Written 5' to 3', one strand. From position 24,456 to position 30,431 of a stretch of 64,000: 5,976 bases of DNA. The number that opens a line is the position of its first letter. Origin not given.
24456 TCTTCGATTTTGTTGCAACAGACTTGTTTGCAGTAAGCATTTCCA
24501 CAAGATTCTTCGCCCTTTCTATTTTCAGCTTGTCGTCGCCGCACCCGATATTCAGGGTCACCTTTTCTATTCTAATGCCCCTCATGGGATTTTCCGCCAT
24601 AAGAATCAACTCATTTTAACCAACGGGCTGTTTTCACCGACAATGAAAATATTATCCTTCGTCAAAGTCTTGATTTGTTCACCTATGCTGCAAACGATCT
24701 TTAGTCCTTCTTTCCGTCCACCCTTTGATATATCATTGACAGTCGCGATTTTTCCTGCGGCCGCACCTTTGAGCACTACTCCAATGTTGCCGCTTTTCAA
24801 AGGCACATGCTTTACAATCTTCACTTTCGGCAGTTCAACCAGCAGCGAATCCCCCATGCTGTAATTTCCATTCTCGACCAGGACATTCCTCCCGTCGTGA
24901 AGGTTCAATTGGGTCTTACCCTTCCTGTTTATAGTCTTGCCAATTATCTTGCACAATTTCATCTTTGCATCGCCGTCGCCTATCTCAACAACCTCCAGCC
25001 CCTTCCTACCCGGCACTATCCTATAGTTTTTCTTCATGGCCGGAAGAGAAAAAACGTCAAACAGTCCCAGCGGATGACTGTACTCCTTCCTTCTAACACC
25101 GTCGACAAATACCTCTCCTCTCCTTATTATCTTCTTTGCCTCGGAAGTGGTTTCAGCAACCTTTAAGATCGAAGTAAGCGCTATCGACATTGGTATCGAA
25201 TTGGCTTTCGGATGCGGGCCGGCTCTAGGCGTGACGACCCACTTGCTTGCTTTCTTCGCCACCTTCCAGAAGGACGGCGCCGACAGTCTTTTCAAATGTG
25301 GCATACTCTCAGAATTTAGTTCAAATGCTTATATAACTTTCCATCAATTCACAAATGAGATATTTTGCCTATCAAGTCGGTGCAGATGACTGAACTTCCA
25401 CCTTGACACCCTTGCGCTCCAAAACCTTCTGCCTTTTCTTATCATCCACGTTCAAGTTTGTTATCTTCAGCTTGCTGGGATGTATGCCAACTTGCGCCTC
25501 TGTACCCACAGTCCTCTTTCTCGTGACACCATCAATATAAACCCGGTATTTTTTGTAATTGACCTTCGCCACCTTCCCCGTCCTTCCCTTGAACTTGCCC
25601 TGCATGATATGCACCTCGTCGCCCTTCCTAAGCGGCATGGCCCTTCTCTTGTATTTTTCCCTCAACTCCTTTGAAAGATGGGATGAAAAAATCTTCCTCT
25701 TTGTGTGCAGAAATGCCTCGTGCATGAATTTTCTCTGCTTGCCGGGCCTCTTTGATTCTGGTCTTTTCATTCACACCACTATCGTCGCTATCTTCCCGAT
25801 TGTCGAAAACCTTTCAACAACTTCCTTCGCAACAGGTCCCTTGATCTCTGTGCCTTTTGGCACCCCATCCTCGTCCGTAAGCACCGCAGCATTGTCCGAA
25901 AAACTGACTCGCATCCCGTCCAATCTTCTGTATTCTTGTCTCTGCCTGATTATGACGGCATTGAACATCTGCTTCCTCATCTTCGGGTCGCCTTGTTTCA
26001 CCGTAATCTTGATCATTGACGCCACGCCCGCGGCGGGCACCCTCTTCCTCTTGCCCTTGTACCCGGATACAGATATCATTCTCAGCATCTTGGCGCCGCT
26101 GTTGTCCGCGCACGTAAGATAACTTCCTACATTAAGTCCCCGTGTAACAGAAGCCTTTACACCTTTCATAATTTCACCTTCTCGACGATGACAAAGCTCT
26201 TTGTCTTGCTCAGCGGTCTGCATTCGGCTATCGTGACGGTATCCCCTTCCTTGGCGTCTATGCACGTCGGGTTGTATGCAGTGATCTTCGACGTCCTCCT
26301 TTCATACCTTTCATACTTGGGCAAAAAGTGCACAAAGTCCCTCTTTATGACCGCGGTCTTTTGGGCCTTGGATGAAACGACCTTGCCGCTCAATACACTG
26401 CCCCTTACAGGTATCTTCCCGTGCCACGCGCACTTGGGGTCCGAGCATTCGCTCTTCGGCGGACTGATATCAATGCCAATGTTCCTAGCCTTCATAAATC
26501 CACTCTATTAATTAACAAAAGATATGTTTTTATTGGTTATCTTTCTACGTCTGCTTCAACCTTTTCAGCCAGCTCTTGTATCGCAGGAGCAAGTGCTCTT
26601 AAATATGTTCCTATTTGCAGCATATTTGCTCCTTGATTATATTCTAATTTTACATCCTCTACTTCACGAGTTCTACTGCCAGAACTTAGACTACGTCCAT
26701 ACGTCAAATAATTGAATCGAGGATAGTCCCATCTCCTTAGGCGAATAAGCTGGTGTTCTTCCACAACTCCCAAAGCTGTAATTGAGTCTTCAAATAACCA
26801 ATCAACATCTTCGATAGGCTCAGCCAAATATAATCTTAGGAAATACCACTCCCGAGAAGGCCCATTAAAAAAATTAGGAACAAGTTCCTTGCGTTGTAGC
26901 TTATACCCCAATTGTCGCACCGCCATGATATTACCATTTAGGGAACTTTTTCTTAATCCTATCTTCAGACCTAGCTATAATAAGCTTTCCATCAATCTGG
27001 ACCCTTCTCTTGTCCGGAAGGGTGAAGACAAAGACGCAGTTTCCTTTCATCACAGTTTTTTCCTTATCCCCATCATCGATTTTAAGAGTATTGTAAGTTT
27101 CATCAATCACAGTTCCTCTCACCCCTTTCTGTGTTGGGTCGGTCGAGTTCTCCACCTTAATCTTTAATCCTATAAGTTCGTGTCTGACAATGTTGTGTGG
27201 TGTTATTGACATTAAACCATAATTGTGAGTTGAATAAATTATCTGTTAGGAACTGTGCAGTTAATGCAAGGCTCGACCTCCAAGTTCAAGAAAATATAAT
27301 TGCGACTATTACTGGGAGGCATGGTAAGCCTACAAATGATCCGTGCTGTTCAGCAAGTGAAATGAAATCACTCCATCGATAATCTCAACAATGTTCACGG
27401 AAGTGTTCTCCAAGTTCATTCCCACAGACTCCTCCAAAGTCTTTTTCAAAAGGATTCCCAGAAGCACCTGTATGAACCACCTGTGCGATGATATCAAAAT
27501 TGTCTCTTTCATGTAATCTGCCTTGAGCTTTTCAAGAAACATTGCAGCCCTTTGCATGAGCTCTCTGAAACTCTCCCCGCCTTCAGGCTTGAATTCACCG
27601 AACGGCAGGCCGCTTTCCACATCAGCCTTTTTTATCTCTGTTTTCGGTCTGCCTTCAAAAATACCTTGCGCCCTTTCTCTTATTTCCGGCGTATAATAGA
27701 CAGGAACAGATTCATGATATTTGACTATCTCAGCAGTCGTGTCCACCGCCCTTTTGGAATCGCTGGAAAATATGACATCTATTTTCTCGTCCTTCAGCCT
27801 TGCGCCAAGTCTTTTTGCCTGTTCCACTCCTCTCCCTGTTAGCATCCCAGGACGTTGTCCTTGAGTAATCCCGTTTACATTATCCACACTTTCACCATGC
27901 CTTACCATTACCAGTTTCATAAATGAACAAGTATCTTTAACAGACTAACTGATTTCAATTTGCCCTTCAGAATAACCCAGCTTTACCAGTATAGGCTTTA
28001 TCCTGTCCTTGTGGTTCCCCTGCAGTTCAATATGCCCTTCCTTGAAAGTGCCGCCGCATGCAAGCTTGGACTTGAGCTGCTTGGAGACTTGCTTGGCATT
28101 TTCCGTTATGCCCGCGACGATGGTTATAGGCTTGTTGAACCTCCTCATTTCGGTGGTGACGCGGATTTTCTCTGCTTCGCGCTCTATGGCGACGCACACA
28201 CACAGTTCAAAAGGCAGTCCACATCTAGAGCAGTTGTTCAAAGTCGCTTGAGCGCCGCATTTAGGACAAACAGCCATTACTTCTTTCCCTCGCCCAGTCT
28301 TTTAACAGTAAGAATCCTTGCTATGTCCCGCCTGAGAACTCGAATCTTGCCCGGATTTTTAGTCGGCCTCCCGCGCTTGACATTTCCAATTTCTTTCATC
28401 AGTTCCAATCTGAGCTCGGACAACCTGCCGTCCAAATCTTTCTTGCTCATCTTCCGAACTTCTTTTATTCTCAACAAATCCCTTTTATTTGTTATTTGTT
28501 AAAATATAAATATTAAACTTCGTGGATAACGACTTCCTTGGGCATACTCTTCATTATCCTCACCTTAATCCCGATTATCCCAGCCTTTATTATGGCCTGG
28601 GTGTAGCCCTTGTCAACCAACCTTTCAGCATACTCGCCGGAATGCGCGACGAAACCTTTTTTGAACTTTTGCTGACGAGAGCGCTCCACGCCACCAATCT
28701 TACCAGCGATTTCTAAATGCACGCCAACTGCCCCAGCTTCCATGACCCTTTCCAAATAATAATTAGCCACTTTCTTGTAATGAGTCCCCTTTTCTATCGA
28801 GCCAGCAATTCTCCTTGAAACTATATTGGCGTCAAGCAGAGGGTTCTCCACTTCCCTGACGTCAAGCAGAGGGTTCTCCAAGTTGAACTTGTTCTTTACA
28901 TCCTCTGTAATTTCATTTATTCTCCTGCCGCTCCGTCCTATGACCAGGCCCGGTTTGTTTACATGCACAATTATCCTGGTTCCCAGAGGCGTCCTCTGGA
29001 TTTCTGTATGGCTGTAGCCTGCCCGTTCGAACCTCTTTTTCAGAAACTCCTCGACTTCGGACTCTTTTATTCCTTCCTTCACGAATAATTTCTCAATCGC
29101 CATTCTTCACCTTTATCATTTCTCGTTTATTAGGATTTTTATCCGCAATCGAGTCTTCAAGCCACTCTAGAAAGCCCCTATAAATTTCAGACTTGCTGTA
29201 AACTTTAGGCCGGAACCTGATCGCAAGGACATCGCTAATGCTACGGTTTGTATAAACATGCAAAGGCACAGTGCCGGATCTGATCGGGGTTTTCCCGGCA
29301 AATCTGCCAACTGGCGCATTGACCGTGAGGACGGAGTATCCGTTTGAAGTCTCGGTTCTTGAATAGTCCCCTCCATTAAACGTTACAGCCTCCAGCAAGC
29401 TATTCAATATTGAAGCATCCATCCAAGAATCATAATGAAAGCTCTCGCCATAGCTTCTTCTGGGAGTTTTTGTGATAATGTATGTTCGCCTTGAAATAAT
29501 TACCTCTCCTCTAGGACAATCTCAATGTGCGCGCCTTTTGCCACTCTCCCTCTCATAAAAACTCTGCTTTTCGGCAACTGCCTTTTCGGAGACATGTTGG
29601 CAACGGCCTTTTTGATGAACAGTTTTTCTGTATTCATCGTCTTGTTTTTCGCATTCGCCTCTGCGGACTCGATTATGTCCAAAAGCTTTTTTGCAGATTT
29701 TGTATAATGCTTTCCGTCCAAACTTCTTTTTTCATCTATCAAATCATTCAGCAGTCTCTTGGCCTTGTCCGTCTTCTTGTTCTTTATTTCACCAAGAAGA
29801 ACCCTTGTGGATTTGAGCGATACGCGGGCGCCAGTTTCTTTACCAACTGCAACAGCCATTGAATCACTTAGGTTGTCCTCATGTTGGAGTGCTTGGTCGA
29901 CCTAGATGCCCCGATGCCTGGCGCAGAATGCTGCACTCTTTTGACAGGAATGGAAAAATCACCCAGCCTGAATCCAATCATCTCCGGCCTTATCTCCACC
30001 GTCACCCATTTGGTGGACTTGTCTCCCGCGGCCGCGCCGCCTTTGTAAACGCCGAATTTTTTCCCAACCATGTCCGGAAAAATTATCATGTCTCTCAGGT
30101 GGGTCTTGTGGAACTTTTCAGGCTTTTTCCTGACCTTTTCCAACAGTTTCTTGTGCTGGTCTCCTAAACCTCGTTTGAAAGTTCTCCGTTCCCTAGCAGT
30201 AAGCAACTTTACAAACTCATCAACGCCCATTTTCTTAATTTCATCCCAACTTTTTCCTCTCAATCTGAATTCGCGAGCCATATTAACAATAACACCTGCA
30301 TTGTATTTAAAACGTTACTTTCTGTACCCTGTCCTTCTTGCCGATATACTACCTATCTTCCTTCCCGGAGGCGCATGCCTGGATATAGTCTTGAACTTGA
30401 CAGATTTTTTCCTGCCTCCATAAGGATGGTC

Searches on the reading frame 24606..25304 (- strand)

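Call 85: search_protein_families(library=pfam, proteins=[window:24606-25304:-], max_evalue=0.00001)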
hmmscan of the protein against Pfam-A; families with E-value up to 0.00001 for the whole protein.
window:24606-25304:- (232 aa): 3 families
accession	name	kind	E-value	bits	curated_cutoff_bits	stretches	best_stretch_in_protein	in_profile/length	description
PF00900.26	Ribosomal_S4e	-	1.1e-22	79.9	25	1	91-163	2-75/75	Ribosomal family S4e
PF08071.17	RS4NT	-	1.3e-11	44.7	27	1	3-33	6-36/37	RS4NT (NUC023) domain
PF01479.30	S4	-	8.3e-07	29.1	22.8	1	47-84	10-47/48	S4 domain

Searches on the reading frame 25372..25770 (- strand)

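Call 85: search_protein_families(library=pfam, proteins=[window:25372-25770:-], max_evalue=0.00001)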
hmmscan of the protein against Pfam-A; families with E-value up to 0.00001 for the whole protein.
window:25372-25770:- (132 aa): 2 families
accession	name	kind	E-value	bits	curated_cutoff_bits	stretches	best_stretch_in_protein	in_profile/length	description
PF16906.11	Ribosomal_L26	-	1.2e-27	96.6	28.8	1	6-120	1-82/82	Ribosomal proteins L26 eukaryotic, L24P archaeal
PF00467.35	KOW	-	3.5e-09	36.5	22.3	1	49-80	1-32/32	KOW motif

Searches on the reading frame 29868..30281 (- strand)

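Call 85: search_protein_families(library=pfam, proteins=[window:29868-30281:-], max_evalue=0.00001)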
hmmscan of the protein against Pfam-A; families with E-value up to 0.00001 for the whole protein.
window:29868-30281:- (137 aa): 1 family
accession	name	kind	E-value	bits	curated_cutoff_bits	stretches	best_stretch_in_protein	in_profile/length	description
PF00203.26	Ribosomal_S19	-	1.2e-19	70.3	27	1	33-118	1-81/81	Ribosomal protein S19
